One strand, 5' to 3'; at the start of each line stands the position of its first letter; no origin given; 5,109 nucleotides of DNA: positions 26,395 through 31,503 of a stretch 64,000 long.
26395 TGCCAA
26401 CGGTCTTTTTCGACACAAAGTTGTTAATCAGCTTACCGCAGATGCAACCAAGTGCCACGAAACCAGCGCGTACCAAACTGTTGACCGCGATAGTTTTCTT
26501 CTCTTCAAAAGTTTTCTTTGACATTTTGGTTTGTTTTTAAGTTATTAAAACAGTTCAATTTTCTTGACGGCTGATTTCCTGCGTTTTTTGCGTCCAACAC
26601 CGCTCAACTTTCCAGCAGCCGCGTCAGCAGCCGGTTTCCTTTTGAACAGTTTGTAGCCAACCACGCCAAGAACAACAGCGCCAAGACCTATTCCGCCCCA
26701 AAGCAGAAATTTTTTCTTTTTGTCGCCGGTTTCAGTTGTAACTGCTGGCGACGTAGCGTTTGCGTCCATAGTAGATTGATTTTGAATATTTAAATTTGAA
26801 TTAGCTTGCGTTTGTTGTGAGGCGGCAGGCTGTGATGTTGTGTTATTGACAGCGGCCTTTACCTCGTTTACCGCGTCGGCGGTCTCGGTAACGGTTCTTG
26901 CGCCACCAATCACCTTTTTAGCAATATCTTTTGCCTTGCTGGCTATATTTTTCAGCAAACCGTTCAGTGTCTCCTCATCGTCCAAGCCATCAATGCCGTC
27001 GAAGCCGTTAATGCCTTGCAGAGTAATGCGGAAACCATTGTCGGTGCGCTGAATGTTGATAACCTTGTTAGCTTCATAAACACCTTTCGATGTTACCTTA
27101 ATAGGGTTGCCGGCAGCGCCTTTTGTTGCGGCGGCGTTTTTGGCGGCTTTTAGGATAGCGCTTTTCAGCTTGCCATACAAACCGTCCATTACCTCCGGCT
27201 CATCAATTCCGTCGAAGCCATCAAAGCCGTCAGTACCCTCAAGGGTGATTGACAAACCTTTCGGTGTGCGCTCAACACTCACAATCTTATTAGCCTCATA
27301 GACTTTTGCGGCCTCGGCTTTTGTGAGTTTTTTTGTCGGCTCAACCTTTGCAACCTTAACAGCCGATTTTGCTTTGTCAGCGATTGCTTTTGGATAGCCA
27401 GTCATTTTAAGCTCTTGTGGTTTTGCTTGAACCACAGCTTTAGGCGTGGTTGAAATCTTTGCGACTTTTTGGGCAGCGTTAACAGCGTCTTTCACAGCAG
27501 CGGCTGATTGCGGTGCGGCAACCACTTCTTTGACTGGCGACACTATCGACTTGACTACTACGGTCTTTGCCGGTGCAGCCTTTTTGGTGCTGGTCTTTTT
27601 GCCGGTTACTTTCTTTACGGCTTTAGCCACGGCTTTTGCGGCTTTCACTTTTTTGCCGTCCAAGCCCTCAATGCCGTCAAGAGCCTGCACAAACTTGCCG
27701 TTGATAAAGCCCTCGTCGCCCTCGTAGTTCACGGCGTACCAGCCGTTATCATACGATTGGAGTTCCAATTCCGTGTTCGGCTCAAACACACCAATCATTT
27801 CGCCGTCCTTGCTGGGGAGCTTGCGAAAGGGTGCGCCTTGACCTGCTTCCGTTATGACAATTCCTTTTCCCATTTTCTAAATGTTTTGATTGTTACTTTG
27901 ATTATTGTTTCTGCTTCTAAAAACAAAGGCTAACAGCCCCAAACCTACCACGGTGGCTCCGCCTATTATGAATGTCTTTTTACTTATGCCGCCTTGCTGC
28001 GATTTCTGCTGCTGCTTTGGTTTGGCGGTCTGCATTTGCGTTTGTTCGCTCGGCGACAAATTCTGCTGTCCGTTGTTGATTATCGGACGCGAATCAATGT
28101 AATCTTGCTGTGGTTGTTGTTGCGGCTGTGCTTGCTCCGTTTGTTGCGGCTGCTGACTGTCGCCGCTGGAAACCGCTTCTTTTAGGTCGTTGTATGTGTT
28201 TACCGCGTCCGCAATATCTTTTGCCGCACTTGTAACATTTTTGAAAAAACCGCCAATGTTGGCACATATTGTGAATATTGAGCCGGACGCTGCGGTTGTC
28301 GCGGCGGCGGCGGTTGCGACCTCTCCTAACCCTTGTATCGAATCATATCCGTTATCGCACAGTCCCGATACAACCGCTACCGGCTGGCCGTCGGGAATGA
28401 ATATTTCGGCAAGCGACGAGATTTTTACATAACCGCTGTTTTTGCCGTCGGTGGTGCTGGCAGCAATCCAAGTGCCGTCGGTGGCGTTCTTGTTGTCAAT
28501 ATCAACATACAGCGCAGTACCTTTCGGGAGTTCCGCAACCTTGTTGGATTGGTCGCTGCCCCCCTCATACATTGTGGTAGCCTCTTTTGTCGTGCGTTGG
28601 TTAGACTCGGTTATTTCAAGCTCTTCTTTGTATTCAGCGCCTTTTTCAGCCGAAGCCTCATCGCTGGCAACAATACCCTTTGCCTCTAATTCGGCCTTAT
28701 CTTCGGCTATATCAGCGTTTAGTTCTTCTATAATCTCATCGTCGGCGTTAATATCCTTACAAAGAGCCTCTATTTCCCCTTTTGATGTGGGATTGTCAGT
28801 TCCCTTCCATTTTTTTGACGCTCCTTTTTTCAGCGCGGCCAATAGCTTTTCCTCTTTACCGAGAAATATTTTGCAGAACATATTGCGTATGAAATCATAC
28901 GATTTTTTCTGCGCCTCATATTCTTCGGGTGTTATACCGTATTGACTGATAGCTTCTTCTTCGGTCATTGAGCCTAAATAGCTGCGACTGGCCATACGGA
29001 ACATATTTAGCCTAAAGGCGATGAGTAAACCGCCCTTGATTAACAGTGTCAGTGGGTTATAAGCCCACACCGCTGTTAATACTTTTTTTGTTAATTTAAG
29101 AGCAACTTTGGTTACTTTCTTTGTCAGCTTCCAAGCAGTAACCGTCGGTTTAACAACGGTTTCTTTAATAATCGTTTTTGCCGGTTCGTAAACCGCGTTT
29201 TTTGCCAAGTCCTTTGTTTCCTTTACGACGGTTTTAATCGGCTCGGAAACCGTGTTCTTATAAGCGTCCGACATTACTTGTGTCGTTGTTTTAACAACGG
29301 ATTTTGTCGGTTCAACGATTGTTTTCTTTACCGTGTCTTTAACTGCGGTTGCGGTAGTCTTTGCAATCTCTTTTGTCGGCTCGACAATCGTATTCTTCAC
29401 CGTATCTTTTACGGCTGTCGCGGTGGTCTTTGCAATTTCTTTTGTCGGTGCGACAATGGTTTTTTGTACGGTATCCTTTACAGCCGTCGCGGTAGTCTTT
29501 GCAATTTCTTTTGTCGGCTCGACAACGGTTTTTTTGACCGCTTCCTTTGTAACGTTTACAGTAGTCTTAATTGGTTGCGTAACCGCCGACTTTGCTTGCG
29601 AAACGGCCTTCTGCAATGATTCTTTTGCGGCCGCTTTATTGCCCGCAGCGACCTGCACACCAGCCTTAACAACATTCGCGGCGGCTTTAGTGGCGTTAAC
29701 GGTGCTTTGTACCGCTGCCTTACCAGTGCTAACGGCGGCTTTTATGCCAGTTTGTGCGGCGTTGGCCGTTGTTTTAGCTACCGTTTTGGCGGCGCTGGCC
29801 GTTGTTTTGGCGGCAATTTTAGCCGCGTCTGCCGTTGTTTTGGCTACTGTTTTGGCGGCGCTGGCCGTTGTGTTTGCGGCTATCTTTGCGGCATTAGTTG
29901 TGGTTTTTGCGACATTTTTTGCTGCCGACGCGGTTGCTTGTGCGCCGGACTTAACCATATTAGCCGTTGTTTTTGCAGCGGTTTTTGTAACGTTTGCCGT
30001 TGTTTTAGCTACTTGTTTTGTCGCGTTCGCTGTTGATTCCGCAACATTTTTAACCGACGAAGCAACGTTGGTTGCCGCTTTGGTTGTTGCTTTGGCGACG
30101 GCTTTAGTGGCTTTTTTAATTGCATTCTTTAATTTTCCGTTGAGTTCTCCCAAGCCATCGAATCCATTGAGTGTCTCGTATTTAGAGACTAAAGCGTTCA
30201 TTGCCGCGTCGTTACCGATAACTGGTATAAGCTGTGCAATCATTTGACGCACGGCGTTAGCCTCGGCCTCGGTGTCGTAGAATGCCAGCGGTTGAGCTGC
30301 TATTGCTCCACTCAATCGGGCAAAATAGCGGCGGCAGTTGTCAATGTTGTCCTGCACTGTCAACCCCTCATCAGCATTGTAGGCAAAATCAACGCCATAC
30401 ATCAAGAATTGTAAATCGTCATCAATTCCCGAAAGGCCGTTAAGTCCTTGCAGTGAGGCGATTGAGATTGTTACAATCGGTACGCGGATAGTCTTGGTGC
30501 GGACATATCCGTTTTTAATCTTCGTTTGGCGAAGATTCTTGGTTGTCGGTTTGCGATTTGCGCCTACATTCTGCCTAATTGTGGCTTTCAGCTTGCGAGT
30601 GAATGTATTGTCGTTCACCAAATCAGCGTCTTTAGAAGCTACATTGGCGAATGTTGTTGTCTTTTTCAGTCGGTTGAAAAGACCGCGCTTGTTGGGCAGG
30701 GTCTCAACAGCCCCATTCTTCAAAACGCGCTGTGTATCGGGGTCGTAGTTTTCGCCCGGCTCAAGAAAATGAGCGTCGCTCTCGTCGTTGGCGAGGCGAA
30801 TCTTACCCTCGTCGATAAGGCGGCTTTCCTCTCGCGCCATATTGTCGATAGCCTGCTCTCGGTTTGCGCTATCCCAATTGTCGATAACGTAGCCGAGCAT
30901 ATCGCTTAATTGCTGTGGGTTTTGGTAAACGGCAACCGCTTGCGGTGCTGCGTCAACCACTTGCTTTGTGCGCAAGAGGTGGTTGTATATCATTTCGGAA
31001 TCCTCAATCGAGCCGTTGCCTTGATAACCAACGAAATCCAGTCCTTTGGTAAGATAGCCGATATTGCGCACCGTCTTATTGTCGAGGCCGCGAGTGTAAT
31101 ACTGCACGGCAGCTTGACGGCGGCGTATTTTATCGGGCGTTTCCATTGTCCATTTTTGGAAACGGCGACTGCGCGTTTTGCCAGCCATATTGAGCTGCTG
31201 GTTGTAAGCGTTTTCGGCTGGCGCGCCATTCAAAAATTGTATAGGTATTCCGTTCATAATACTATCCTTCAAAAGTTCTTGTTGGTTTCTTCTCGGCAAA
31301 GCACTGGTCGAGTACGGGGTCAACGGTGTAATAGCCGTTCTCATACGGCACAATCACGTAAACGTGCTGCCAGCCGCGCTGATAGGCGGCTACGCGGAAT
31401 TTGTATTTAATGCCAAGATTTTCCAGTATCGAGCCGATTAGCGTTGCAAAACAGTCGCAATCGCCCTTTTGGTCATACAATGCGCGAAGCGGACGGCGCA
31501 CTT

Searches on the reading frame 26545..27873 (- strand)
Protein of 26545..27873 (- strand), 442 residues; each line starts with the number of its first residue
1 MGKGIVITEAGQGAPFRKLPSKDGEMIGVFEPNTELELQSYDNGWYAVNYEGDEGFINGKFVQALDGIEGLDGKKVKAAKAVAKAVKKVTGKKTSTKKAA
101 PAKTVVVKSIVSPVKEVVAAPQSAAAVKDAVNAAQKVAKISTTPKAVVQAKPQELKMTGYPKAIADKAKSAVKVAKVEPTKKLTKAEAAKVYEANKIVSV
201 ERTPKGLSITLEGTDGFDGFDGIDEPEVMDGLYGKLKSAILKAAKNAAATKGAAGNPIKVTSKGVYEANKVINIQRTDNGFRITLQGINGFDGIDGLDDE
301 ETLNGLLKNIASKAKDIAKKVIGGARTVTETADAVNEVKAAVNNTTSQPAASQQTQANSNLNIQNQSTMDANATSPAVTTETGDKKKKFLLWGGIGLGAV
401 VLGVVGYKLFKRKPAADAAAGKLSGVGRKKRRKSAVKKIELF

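Call 24: search_protein_families(library=phrogs, proteins=[window:26545-27873:-], max_evalue=0.0001)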
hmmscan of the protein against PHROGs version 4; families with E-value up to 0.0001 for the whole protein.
window:26545-27873:- (442 aa): 0 families

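Call 29: search_protein_families(library=pfam, proteins=[window:26545-27873:-], max_evalue=0.001)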
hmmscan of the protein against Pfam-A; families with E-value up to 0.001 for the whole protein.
window:26545-27873:- (442 aa): 1 family
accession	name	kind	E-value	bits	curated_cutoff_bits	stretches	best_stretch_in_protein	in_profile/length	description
PF08239.17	SH3_3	-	2.2e-06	28.2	27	1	17-63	6-54/54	Bacterial SH3 domain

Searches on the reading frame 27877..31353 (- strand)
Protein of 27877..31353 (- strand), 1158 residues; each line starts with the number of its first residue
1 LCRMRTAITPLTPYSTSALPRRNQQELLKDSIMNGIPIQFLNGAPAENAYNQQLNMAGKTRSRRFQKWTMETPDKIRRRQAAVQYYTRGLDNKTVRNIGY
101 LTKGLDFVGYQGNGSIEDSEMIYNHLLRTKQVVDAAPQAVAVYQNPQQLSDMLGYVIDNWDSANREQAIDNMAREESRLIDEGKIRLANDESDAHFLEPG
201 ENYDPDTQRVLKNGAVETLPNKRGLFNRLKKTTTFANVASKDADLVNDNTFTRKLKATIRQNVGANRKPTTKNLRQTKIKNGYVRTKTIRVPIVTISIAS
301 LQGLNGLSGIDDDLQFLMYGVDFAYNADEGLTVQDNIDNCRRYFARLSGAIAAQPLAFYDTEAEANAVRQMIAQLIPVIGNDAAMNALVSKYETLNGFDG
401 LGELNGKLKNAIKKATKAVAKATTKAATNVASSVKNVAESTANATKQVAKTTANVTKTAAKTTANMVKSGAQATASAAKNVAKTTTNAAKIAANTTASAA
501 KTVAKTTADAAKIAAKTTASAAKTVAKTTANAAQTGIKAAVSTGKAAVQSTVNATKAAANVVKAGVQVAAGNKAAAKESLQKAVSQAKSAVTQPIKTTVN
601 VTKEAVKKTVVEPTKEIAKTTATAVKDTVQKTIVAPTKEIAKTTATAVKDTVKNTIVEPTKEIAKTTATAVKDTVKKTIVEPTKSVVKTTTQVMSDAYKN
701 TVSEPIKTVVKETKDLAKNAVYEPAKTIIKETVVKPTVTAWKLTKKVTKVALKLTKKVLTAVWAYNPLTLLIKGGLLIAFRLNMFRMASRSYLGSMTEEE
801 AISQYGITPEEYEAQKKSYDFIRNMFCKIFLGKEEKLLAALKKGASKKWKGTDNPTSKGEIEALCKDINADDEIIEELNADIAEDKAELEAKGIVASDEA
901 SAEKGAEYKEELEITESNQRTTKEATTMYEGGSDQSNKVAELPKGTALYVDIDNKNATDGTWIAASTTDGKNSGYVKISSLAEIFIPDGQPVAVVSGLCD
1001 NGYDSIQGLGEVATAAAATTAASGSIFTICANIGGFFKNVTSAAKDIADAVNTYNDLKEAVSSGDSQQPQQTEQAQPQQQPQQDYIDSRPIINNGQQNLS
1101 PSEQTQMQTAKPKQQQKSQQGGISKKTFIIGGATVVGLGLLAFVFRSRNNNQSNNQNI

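Call 24: search_protein_families(library=phrogs, proteins=[window:27877-31353:-], max_evalue=0.0001)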
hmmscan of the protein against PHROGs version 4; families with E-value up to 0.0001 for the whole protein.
window:27877-31353:- (1158 aa): 0 families

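Call 29: search_protein_families(library=pfam, proteins=[window:27877-31353:-], max_evalue=0.001)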
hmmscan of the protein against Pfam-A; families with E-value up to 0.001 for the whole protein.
window:27877-31353:- (1158 aa): 0 families

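Call 68: search_dna_similar(query=window:27877-31353:-, collection=phages, mode=protein, max_evalue=0.001, max_rows=12)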
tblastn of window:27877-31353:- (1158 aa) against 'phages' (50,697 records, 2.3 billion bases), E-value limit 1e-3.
No match.
